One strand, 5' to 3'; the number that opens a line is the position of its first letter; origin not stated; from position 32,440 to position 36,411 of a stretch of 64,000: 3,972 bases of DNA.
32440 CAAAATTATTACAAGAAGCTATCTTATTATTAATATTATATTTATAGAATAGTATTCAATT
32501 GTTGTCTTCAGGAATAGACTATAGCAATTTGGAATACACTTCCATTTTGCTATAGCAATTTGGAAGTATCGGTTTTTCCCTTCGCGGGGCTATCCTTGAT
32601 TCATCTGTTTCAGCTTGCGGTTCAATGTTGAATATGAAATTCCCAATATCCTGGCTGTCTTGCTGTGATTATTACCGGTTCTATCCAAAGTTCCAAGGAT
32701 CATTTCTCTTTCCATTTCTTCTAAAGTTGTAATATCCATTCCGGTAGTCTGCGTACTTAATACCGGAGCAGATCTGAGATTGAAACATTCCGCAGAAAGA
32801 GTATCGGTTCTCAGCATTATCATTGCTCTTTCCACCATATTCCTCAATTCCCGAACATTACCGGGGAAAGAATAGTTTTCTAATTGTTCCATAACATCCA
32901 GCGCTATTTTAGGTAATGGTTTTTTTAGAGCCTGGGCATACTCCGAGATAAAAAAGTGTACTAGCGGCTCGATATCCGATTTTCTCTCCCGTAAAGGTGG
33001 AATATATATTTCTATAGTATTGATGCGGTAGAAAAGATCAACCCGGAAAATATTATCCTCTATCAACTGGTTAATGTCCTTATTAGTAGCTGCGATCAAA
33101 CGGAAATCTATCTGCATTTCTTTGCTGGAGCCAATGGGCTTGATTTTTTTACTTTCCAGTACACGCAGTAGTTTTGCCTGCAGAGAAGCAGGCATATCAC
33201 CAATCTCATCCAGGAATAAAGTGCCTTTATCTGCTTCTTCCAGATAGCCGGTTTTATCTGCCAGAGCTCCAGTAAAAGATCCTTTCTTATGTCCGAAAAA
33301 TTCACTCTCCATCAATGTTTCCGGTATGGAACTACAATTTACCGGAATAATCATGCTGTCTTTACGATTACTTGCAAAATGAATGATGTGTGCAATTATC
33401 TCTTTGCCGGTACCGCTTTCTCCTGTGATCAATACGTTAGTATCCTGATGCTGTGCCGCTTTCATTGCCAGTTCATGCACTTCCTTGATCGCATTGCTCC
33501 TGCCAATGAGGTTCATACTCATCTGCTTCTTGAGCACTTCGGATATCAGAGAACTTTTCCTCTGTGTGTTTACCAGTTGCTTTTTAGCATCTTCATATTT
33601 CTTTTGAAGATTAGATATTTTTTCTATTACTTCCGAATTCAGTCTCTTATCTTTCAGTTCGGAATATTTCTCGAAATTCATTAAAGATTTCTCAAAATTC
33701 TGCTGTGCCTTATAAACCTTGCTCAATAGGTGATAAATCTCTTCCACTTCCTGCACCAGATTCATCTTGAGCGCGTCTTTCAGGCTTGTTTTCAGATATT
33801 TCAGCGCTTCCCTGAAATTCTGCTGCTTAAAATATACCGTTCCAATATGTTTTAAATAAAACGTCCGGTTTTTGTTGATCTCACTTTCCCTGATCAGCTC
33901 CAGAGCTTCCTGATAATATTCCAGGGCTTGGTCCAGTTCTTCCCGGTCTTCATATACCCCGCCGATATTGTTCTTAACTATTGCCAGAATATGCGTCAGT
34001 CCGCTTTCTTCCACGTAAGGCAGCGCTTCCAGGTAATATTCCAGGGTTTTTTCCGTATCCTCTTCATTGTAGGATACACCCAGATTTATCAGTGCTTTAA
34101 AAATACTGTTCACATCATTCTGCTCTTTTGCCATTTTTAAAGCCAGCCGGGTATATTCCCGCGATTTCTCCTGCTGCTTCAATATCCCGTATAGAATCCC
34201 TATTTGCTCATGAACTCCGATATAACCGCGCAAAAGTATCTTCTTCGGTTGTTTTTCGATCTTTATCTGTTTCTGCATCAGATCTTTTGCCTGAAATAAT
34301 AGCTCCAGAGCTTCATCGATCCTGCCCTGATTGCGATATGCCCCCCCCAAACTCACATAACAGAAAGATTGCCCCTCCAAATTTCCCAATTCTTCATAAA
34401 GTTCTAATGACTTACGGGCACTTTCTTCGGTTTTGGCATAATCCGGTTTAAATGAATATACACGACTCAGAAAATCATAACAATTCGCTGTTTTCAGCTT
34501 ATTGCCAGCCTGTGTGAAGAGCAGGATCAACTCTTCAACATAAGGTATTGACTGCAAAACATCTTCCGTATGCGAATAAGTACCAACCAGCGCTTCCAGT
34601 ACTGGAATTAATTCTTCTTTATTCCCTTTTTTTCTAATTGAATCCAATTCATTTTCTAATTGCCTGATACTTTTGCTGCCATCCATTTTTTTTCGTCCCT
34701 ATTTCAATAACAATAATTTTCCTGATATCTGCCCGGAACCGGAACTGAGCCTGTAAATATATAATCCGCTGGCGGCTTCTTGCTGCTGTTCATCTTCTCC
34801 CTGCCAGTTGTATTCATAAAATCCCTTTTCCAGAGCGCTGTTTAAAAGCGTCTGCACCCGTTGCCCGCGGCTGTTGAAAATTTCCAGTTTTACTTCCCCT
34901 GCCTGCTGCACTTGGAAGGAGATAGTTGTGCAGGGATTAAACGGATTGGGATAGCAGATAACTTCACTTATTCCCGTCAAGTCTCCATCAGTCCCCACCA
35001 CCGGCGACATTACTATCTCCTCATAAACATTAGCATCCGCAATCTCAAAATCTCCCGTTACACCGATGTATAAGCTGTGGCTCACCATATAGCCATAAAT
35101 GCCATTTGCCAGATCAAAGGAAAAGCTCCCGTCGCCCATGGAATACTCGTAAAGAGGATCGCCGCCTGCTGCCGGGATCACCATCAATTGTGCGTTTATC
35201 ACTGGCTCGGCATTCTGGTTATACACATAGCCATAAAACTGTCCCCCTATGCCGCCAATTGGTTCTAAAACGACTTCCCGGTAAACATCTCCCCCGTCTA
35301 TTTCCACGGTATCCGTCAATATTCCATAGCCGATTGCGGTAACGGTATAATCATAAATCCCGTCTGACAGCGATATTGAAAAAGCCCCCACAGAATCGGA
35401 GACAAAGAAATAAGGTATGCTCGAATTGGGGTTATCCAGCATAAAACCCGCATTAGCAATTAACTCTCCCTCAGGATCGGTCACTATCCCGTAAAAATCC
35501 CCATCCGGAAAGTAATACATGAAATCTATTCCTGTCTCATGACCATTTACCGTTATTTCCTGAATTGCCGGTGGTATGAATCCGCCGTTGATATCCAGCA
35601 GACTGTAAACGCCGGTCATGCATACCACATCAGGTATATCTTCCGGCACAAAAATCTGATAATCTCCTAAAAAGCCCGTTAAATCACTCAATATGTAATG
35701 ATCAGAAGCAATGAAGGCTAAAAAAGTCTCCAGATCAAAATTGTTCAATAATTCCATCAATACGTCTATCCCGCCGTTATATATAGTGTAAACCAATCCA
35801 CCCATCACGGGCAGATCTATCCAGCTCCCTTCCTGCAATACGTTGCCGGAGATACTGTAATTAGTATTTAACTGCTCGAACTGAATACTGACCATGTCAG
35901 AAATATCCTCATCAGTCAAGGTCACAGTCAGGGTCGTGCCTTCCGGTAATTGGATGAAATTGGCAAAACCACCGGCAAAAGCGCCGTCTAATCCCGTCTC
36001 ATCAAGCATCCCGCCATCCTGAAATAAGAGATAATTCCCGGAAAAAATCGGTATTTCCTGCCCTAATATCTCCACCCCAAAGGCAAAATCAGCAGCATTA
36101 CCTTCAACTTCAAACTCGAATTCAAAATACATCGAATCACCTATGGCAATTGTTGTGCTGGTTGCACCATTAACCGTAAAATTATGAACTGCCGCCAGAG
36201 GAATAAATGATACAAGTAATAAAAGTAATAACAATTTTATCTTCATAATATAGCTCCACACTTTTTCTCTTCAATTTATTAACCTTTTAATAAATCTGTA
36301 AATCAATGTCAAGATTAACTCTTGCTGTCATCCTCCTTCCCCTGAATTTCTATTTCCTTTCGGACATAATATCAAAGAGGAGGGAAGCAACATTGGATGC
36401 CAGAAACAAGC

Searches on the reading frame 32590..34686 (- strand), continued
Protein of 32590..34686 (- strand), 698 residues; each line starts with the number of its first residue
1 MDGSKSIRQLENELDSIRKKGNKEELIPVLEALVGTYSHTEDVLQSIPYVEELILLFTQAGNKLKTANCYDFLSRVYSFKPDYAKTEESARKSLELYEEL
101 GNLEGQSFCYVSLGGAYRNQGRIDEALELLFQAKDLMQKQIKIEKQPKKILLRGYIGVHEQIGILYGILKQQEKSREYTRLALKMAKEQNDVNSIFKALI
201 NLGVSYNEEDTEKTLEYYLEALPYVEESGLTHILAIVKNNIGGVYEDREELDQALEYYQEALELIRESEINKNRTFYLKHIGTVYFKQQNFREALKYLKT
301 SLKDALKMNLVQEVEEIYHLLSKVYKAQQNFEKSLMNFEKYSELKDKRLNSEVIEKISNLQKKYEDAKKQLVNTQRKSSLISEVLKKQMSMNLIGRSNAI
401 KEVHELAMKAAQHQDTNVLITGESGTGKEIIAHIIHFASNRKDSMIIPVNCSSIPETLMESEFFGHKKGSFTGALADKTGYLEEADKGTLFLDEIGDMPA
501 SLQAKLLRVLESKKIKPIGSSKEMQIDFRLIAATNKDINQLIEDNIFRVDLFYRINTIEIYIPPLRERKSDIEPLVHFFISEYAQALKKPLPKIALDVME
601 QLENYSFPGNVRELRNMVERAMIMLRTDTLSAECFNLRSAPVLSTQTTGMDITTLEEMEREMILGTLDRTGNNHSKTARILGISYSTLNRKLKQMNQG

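Call 70: find_encoding_contigs(protein=P0034, flank=6000, max_places=1)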
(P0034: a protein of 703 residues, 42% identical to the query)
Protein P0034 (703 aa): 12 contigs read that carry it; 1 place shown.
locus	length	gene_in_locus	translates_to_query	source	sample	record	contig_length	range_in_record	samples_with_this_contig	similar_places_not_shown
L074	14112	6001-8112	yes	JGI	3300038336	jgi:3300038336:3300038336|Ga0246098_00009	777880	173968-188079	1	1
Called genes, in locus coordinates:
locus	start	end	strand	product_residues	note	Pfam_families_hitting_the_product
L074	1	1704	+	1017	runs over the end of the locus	-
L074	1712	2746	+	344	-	PF19572:PorV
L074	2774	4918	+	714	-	PF13585:CHU_C (weak), PF13860:FlgD_ig, PF18962:Por_Secre_tail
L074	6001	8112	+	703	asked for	PF10602:RPN7 (faint), PF13374:TPR_10 (faint), PF13424:TPR_12, PF13424:TPR_12, PF00158:Sigma54_activat, PF14532:Sigma54_activ_2, PF25601:AAA_lid_14, PF02954:HTH_8, +8 more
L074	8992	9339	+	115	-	-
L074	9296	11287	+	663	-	PF18962:Por_Secre_tail, PF13860:FlgD_ig (weak)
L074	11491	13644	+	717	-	PF13585:CHU_C (weak), PF13860:FlgD_ig, PF18962:Por_Secre_tail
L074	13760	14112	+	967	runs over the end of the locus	PF13585:CHU_C (weak), PF13860:FlgD_ig, PF18962:Por_Secre_tail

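Call 73: search_protein_families(library=ncbifam, proteins=[window:32590-34686:-], max_evalue=0.01)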
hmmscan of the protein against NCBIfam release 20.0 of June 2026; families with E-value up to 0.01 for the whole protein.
window:32590-34686:- (698 aa): 40 families (the best 25 are shown)
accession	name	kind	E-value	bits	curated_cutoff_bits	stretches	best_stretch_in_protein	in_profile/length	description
NF041552.1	TF_PrdR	equivalog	2.5e-100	336.5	795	1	220-695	102-576/577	sigma-54 dependent transcriptional regulator PrdR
TIGR01817.1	nifA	equivalog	1.4e-93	314.5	528.85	1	358-644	163-447/534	nif-specific transcriptional activator NifA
TIGR02915.1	PEP_resp_reg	equivalog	6.3e-90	302.1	502.6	1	382-694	130-441/445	PEP-CTERM-box response regulator transcription factor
NF038308.1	RNA_repair_RtcR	equivalog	3.9e-89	299.9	650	1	354-690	150-511/530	RNA repair transcriptional activator RtcR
NF003451.0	PRK05022.1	equivalog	1.3e-88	298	476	1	340-695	139-508/512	nitric oxide reductase transcriptional regulator NorR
NF050807.1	TransRegFlbDCaul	equivalog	7.4e-87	292.1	750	1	377-696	102-439/454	sigma-54-dependent transcriptional regulator FlbD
TIGR01818.1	ntrC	equivalog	2e-83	280.8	558.6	1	372-633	115-375/463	nitrogen regulation protein NR(I)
NF008469.0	PRK11361.1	equivalog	8.2e-83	278.6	714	1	390-694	142-453/461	acetoacetate metabolism transcriptional regulator AtoC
TIGR02329.1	propionate_PrpR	equivalog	2.2e-80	270.8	499.2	1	382-693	203-525/526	propionate catabolism operon regulatory protein PrpR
TIGR02974.1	phageshock_pspF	equivalog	2.3e-77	260.5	443.55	1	393-629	1-237/336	phage shock protein operon transcriptional activator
NF007689.0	PRK10365.1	equivalog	3.4e-77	260.1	760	1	365-692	115-439/441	sigma-54-dependent response regulator transcription factor ZraR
NF011953.0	PRK15424.1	equivalog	5.6e-77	259.5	703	1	381-696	208-535/538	propionate catabolism operon regulatory protein PrpR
NF011958.0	PRK15429.1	equivalog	1.3e-76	258.7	830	1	392-695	380-684/692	formate hydrogenlyase transcriptional activator FlhA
NF049963.1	RespRegFlgRCampy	domain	3.7e-75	253.4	750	1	376-695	119-427/429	fla regulon two-component system response regulator FlgR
NF051870.1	NAssimRespRegNtrX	equivalog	3.5e-73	247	600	1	386-695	134-450/452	nitrogen assimilation response regulator NtrX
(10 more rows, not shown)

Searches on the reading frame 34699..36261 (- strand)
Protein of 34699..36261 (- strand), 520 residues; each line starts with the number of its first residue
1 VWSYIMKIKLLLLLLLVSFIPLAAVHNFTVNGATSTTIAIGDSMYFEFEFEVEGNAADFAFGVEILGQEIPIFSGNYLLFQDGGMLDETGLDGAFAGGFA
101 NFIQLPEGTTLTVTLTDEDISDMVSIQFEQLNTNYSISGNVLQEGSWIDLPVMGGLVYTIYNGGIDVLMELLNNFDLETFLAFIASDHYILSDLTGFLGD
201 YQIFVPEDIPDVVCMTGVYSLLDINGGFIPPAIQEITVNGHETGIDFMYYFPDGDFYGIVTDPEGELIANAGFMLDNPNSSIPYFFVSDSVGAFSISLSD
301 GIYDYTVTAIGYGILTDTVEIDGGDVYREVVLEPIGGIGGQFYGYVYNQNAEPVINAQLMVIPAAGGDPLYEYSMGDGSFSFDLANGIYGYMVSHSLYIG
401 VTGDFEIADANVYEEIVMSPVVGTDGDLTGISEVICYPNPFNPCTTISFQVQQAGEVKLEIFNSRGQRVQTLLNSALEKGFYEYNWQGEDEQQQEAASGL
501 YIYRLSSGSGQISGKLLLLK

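Call 8: search_protein_families(library=pfam, proteins=[window:34699-36261:-], max_evalue=0.01)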
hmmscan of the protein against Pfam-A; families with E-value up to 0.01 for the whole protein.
window:34699-36261:- (520 aa): 4 families
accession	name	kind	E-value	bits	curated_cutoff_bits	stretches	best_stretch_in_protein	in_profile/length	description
PF13620.12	CarboxypepD_reg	-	6.3e-14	52.5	32.3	2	258-327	4-75/82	Carboxypeptidase regulatory-like domain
PF13860.13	FlgD_ig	-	1.5e-10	41.3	27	1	452-509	20-77/79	FlgD Ig-like domain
PF18962.6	Por_Secre_tail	-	1.2e-06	29.1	27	1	437-516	2-73/75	Secretion system C-terminal sorting domain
PF13585.12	CHU_C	-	0.0002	21.9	27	1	445-507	18-72/86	CHU_C Type IX secretion signal domain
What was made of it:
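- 34699..36261 (-): Gene for a 520-aa protein with CarboxypepD_reg domains and a type IX secretion sorting domain. It lies immediately upstream of the activator gene (12-nt gap) and is its conserved operon partner. The likely true start is the ATG at 36246. Call 8.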

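Call 73: search_protein_families(library=ncbifam, proteins=[window:34699-36261:-], max_evalue=0.01)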
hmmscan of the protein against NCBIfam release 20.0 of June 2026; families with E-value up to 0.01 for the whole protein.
window:34699-36261:- (520 aa): 5 families
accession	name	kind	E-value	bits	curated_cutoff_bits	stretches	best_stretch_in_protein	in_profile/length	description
NF033707.1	T9SS_sortase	equivalog_domain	1.1e-11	43.2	420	1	429-507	994-1077/1095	type IX secretion system sortase PorU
TIGR04183.1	Por_Secre_tail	domain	5.6e-09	35.9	23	1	437-517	2-70/72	T9SS type A sorting domain-containing protein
NF038113.1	T9SSA_dep_M36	equivalog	3.6e-05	22.1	885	1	430-517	790-867/869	T9SS-dependent M36 family metallopeptidase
NF005176.1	PRK06655.1-1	equivalog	8.1e-05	22.6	230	1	451-506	93-148/197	flagellar hook assembly protein FlgD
NF052323.1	T9SSA_dep_M6i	equivalog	0.00021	19.4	600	1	432-505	956-1024/1043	T9SS-dependent M6-like inactivated metalloprotease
